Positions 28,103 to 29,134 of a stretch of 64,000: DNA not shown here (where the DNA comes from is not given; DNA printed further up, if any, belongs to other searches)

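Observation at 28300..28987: Unusually long C-terminal Gly/Ala-zipper domain with SNV-type heptad repeats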

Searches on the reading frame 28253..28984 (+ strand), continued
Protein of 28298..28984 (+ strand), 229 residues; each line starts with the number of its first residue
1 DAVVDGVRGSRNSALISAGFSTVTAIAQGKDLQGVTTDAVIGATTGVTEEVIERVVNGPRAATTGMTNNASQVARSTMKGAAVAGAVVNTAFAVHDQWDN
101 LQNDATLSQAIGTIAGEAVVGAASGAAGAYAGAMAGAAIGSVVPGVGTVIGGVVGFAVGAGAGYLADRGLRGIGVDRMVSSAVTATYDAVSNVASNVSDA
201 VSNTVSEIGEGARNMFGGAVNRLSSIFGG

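Call 64: find_encoding_contigs(protein=P0095, flank=10000, max_places=1)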
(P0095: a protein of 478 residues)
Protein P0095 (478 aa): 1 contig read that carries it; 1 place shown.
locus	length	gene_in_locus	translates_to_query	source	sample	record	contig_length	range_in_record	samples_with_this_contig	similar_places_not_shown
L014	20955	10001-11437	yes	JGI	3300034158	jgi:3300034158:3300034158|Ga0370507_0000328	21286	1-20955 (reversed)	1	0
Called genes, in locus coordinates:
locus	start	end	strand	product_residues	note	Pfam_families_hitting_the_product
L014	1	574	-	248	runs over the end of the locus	PF08843:AbiEii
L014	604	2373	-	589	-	PF09414:RNA_ligase, PF01725:Ham1p_like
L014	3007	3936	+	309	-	PF03417:AAT (weak)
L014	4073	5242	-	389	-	PF00009:GTP_EFTU, PF03144:GTP_EFTU_D2, PF03143:GTP_EFTU_D3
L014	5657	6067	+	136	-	-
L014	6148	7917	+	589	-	PF22113:Mtrc-MtrF_II-IV_dom (faint), PF13435:Cytochrome_C554 (faint), PF14522:Cytochrome_C7 (faint), PF14537:Cytochrom_c3_2 (faint), PF09699:Paired_CXXCH_1 (faint)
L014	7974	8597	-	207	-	-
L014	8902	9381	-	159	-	PF04237:YjbR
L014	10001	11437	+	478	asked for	PF14431:YwqJ-deaminase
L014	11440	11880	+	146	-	PF08786:DcrB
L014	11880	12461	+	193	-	-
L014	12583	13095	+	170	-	PF00578:AhpC-TSA (weak)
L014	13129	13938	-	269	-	PF17746:SfsA_N, PF03749:SfsA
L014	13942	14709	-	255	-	PF03009:GDPD, PF13653:GDPD_2 (weak)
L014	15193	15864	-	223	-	PF08843:AbiEii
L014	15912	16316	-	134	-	-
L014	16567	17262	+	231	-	PF01135:PCMT, PF00398:RrnaAD (weak), PF13847:Methyltransf_31 (weak), PF13649:Methyltransf_25 (weak)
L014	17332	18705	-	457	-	PF07586:HXXSHH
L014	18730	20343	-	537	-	PF07626:PSD3, PF07637:PSD5, PF07631:PSD4, PF07627:PSCyt3, PF07624:PSD2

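Call 65: search_protein_families(library=pfam, proteins=[L010:113-1399:+, L010:1399-2052:+, L010:2080-3105:+, L010:3112-3525:+, L010:6087-6638:+, L010:8396-10639:-, L010:10733-13078:-, L013:2-1348:-, L013:4095-5165:-, L010:3618-5612:+], max_evalue=0.1)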
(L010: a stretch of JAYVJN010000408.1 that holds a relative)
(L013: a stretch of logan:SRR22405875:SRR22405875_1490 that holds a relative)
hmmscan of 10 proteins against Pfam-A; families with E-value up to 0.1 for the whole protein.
L010:113-1399:+ (429 aa): 10 families
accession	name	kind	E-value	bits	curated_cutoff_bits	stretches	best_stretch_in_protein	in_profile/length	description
PF13620.12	CarboxypepD_reg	-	1.5e-20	73.7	32.3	2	7-74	2-58/82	Carboxypeptidase regulatory-like domain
PF17210.9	SdrD_B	-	3.5e-05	24.4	29.7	0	46-109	40-103/112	SdrD B-like domain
PF17802.7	SpaA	-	0.00018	22.1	23.1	0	37-68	31-56/91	Prealbumin-like fold domain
PF24421.1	Ig_J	-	0.00018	22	29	0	347-387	44-84/104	Tip attachment protein J, Ig-like domain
PF14686.12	fn3_3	-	0.00062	19.9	24.4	0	165-185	31-51/75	Polysaccharide lyase family 4, domain II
PF14524.12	Wzt_C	-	0.0014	19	30.4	0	31-84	57-116/143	Wzt C-terminal domain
PF00775.27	Dioxygenase_C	-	0.0026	17.7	27.3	0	7-67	32-97/182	Dioxygenase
PF23194.1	NOMO_5th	-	0.0027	18.5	27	1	330-411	3-82/89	NOMO fifth transthyretin-like domain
PF23196.1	NOMO_6th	-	0.01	16.7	27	0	368-388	52-72/123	NOMO sixth transthyretin-like domain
PF17789.7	MG4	-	0.079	13.6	24.7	0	208-236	3-31/95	Macroglobulin domain MG4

L010:1399-2052:+ (218 aa): 12 families
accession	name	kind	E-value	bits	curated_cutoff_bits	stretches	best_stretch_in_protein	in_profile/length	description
PF13620.12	CarboxypepD_reg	-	9.2e-21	74.4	32.3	2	36-111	2-74/82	Carboxypeptidase regulatory-like domain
PF17802.7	SpaA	-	4.2e-06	27.3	23.1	1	42-108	10-76/91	Prealbumin-like fold domain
PF17210.9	SdrD_B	-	4.3e-06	27.3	29.7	1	46-103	22-76/112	SdrD B-like domain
PF13715.12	CarbopepD_reg_2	-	6e-06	26.6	32.2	1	36-98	1-57/88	CarboxypepD_reg-like domain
PF10670.15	DUF4198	-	5.3e-05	23.9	34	1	39-91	152-205/209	Domain of unknown function (DUF4198)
PF25020.1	TTR_TEN1-4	-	0.00023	21.5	27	0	34-57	7-30/86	Teneurin TTR-like domain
PF00775.27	Dioxygenase_C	-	0.00025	21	27.3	1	159-189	74-105/182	Dioxygenase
PF14686.12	fn3_3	-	0.0032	17.7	24.4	1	70-97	30-57/75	Polysaccharide lyase family 4, domain II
PF24421.1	Ig_J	-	0.011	16.3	29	0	53-91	45-82/104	Tip attachment protein J, Ig-like domain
PF02369.22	Big_1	-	0.017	15.7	34.9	0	35-92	20-79/93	Bacterial Ig-like domain (group 1)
PF22904.2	NOMO1-like_2nd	-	0.019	15.5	27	0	37-96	7-65/90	BOS complex subunit NOMO1-like, second beta sandwich domain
PF22902.2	NOMO1-like_9th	-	0.029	14.6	27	0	46-97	11-61/75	BOS complex subunit NOMO1-like, beta sandwich domain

L010:2080-3105:+ (342 aa): 8 families
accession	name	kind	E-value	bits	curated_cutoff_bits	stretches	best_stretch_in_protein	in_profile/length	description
PF13620.12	CarboxypepD_reg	-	9.2e-07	29.6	32.3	1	262-291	28-57/82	Carboxypeptidase regulatory-like domain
PF17210.9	SdrD_B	-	8.4e-05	23.2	29.7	0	265-294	41-70/112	SdrD B-like domain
PF09430.16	EMC7_beta-sandw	-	0.00021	21.9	26.6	0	242-291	7-48/122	ER membrane protein complex subunit 7, beta-sandwich domain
PF17802.7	SpaA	-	0.00039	20.9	23.1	0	262-292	32-62/91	Prealbumin-like fold domain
PF14686.12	fn3_3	-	0.0012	19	24.4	0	160-177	32-49/75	Polysaccharide lyase family 4, domain II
PF23196.1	NOMO_6th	-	0.03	15.1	27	0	225-286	4-67/123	NOMO sixth transthyretin-like domain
PF23193.1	NOMO_3rd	-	0.03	14.8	27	0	258-290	54-86/120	NOMO third transthyretin-like domain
PF10670.15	DUF4198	-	0.065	13.8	34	0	263-289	183-206/209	Domain of unknown function (DUF4198)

L010:3112-3525:+ (138 aa): 0 families

L010:6087-6638:+ (184 aa): 0 families

L010:8396-10639:- (748 aa): 12 families
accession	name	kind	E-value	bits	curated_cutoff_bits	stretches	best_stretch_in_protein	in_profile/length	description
PF01464.25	SLT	-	5.2e-26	90.9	21.3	1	575-683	2-107/117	Transglycosylase SLT domain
PF13432.12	TPR_16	-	1.7e-15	57.5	32.7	4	337-397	4-61/65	Tetratricopeptide repeat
PF07719.23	TPR_2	-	1.8e-14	53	27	2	367-392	1-26/34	Tetratricopeptide repeat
PF13174.12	TPR_6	-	1.3e-12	47.9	26.3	1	105-136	1-32/33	Tetratricopeptide repeat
PF13428.12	TPR_14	-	2.5e-12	46.6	23.5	1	488-529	2-43/44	Tetratricopeptide repeat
PF13424.12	TPR_12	-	3e-08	34.2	30.1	2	329-396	2-74/77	Tetratricopeptide repeat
PF00515.34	TPR_1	-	3.1e-06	27.2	27.8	1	367-392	1-26/34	Tetratricopeptide repeat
PF14559.12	TPR_19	-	8.2e-06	26.5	25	0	236-295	2-59/68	Tetratricopeptide repeat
PF25058.1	ARM_TT21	-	0.0066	16.9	27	0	106-172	59-125/155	Tetratricopeptide repeat protein 21 ARM repeat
PF13181.12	TPR_8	-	0.011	16.3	25.7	0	331-362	2-33/34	Tetratricopeptide repeat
PF13431.12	TPR_17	-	0.013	16.1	24.4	0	368-386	14-32/34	Tetratricopeptide repeat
PF10858.15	DUF2659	-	0.034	14.3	27.7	0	63-167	85-195/216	Protein of unknown function (DUF2659)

L010:10733-13078:- (782 aa): 1 family
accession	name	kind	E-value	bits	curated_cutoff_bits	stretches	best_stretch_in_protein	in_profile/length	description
PF13185.12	GAF_2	-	0.0015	19.1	28.6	1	105-244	2-136/136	GAF domain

L013:2-1348:- (449 aa): 0 families

L013:4095-5165:- (356 aa): 2 families
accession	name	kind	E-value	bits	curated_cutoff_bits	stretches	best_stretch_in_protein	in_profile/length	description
PF16697.10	Yop-YscD_cpl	-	1.4e-09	38.5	33.2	2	26-103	12-91/94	Inner membrane component of T3SS, cytoplasmic domain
PF00498.31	FHA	-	5.2e-08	33.6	20.7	1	34-96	2-67/67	FHA domain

L010:3618-5612:+ (665 aa): 0 families

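Call 80: search_protein_families(library=pfam, proteins=[L014:11880-12461:+, L012:11320-11712:+, L012:11745-12089:+, L011:6794-7198:+, L011:3291-3770:+, P0082, P0081, L013:8170-8844:+], max_evalue=0.1)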
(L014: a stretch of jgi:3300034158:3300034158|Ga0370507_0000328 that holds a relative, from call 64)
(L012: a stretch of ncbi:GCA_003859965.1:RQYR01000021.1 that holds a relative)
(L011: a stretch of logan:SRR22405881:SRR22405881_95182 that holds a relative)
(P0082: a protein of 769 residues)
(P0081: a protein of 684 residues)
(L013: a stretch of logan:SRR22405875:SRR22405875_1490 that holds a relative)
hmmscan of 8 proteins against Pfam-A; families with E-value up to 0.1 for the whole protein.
L014:11880-12461:+ (193 aa): 0 families

L012:11320-11712:+ (130 aa): 1 family
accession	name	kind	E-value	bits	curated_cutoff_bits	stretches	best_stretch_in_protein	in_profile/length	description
PF24586.1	DUF7611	-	0.017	15.1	27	1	55-96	32-74/155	Domain of unknown function (DUF7611)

L012:11745-12089:+ (114 aa): 0 families

L011:6794-7198:+ (134 aa): 0 families

L011:3291-3770:+ (159 aa): 0 families

P0082 (769 aa): 1 family
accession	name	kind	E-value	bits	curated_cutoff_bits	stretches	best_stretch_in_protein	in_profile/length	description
PF01442.23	Apolipoprotein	-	0.00097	19.3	90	1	643-756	32-138/190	Apolipoprotein A1/A4/E domain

P0081 (684 aa): 0 families

L013:8170-8844:+ (224 aa): 1 family
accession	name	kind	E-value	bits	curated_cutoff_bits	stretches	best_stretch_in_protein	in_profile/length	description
PF09179.16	TilS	-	0.078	13.7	21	0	114-139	3-28/67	TilS substrate binding domain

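Call 81: search_solved_structures(query=A6, max_evalue=10, show_alignments=2)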
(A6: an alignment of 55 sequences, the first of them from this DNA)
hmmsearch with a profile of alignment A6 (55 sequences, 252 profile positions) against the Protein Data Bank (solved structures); distinct sequences matched with E-value up to 10: 4.
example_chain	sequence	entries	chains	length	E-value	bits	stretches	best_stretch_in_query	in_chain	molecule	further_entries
7dft_A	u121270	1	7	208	0.51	13.6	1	123-167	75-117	ATP-dependent Clp protease proteolytic subunit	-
7dfu_A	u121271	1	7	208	0.51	13.6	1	123-167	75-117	ATP-dependent Clp protease proteolytic subunit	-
7ar9_Y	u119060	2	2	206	0.65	13.3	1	69-158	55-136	B14.7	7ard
6xrr_J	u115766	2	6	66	2.2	11.5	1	162-207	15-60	RHS repeat protein | Rhs1 protein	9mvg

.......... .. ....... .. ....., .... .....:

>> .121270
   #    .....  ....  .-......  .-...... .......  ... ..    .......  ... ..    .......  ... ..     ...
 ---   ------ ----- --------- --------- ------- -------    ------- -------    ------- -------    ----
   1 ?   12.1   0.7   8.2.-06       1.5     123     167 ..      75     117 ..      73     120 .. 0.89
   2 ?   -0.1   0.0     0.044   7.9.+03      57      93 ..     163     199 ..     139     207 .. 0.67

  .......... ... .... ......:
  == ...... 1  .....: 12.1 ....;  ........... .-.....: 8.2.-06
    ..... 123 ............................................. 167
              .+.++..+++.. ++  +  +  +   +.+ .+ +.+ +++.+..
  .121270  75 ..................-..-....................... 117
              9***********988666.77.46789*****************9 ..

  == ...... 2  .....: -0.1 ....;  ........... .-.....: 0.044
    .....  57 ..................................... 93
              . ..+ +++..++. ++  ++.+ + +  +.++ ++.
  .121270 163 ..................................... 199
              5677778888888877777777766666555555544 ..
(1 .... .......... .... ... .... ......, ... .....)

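Call 82: search_solved_structures(query=A6, max_evalue=10, show_alignments=5)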
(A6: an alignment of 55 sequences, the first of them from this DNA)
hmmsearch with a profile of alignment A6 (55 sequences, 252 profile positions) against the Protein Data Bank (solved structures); distinct sequences matched with E-value up to 10: 4.
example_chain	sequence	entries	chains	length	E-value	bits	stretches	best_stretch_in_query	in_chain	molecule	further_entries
7dft_A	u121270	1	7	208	0.51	13.6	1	123-167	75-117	ATP-dependent Clp protease proteolytic subunit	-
7dfu_A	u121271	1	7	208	0.51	13.6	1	123-167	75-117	ATP-dependent Clp protease proteolytic subunit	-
7ar9_Y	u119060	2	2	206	0.65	13.3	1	69-158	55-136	B14.7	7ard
6xrr_J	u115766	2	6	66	2.2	11.5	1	162-207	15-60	RHS repeat protein | Rhs1 protein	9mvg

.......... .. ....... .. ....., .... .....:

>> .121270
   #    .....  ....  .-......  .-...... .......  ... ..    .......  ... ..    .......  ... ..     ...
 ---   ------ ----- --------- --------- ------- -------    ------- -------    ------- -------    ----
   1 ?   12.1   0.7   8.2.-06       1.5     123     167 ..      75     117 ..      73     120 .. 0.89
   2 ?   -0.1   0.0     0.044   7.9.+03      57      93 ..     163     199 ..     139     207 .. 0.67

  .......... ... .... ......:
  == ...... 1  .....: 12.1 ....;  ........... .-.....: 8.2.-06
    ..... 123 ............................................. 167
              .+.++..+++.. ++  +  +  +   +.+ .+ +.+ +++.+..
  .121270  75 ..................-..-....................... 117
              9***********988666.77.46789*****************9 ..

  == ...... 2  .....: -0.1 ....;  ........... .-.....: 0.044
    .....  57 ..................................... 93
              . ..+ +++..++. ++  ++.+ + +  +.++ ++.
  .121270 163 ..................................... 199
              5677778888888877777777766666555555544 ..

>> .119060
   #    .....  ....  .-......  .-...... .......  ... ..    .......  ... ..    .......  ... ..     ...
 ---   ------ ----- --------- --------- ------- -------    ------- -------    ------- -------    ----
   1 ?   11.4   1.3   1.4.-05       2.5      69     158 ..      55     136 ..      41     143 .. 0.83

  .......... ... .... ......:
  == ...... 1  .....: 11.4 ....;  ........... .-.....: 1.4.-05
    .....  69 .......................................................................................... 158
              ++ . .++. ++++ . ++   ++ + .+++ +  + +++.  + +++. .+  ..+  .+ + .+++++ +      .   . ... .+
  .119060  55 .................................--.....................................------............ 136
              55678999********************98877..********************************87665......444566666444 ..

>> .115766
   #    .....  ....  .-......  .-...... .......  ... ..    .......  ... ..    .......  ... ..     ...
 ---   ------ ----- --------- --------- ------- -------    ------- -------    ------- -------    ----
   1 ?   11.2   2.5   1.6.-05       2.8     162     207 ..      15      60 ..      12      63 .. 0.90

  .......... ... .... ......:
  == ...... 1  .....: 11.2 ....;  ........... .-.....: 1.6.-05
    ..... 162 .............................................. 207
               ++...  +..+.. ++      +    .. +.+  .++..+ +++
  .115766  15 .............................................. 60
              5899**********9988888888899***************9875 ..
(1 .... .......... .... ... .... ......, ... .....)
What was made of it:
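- Closest known: T6SS prePAAR effectors with N-terminal transmembrane domains and their Eag. Different: The only direct sequence similarity to an Eag-bound transmembrane domain (6xrr_J) is non-significant (E=2.2; call 82).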

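Call 89: find_encoding_contigs(protein=P0221, flank=10000, max_places=1)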
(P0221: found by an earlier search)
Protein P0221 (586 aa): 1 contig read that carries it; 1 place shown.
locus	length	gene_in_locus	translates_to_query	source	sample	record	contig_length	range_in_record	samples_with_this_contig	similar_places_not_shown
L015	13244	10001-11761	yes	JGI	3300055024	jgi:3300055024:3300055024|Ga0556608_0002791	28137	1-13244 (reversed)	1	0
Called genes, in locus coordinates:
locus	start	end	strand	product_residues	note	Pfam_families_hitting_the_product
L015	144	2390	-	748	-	PF03030:H_PPase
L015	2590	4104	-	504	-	PF02550:AcetylCoA_hydro, PF13336:AcetylCoA_hyd_C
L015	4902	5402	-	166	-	PF05899:Cupin_3 (weak), PF07883:Cupin_2 (weak)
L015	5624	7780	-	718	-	PF00989:PAS, PF13188:PAS_8 (faint), PF08448:PAS_4 (weak), PF13426:PAS_9 (weak), PF00512:HisKA, PF02518:HATPase_c, PF00072:Response_reg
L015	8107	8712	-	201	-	-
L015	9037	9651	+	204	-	PF02412:TSP_3 (faint)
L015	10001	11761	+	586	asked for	PF14431:YwqJ-deaminase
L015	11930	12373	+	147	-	PF08786:DcrB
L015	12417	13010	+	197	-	-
